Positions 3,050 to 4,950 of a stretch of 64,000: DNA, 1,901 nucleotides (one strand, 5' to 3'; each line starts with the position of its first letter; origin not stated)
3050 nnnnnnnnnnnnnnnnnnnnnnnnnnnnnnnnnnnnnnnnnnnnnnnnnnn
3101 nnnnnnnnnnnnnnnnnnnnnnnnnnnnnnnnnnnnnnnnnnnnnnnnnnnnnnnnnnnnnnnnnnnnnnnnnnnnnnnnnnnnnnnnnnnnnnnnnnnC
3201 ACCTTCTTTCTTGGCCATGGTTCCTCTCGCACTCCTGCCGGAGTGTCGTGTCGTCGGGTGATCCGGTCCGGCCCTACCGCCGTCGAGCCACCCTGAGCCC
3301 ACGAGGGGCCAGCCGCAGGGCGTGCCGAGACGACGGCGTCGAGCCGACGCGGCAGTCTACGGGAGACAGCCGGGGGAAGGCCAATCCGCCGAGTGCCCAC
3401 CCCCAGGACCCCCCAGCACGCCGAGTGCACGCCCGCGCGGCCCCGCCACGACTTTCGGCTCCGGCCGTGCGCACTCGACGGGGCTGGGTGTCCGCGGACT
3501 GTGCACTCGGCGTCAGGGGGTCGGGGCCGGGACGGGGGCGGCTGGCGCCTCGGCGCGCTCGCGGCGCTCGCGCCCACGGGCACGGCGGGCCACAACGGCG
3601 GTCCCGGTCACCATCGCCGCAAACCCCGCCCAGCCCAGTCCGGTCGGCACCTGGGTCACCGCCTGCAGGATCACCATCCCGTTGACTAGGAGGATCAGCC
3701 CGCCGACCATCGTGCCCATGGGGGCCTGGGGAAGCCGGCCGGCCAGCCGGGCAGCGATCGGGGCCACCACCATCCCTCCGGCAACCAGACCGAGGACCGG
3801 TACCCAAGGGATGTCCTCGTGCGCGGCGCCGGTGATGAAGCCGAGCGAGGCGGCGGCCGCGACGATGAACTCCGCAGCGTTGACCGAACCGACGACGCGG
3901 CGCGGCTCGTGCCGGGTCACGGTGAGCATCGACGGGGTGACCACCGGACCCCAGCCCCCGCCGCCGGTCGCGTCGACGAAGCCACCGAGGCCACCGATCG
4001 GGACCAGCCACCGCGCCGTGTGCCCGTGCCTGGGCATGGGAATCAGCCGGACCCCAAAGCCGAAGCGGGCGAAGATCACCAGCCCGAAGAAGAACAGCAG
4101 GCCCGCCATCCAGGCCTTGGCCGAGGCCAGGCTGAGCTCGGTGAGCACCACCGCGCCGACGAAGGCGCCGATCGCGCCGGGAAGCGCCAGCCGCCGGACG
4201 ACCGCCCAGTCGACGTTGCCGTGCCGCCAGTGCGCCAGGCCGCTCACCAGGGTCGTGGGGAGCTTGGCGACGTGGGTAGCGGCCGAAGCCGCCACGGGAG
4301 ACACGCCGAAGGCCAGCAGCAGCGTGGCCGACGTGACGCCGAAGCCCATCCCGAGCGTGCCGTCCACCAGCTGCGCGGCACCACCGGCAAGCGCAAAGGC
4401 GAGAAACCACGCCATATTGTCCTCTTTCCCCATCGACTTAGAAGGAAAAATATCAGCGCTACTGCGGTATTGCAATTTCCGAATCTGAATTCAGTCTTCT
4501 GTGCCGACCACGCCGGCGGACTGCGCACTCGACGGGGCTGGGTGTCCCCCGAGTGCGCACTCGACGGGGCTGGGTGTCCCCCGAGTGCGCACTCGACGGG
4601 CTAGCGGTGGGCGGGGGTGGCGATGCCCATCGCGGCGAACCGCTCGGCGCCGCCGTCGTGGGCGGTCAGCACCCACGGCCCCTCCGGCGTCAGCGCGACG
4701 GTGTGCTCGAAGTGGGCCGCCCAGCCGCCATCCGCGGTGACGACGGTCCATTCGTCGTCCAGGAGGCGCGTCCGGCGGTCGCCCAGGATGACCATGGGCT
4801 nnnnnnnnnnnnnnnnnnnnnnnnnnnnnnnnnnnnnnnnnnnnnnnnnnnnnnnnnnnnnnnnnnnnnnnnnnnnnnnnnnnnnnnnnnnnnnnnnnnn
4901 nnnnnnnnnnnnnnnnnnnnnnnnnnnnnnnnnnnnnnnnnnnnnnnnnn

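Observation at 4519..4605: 14-bp perfect palindrome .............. family shared by the TauE locus and the sulfur-oxidation cluster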

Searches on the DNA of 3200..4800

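Call 68: search_rna_families(source=window, start=3200, end=4800, threshold=evalue, max_evalue=1)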
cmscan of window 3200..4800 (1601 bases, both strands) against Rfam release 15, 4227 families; matches with E-value up to 1: 0.
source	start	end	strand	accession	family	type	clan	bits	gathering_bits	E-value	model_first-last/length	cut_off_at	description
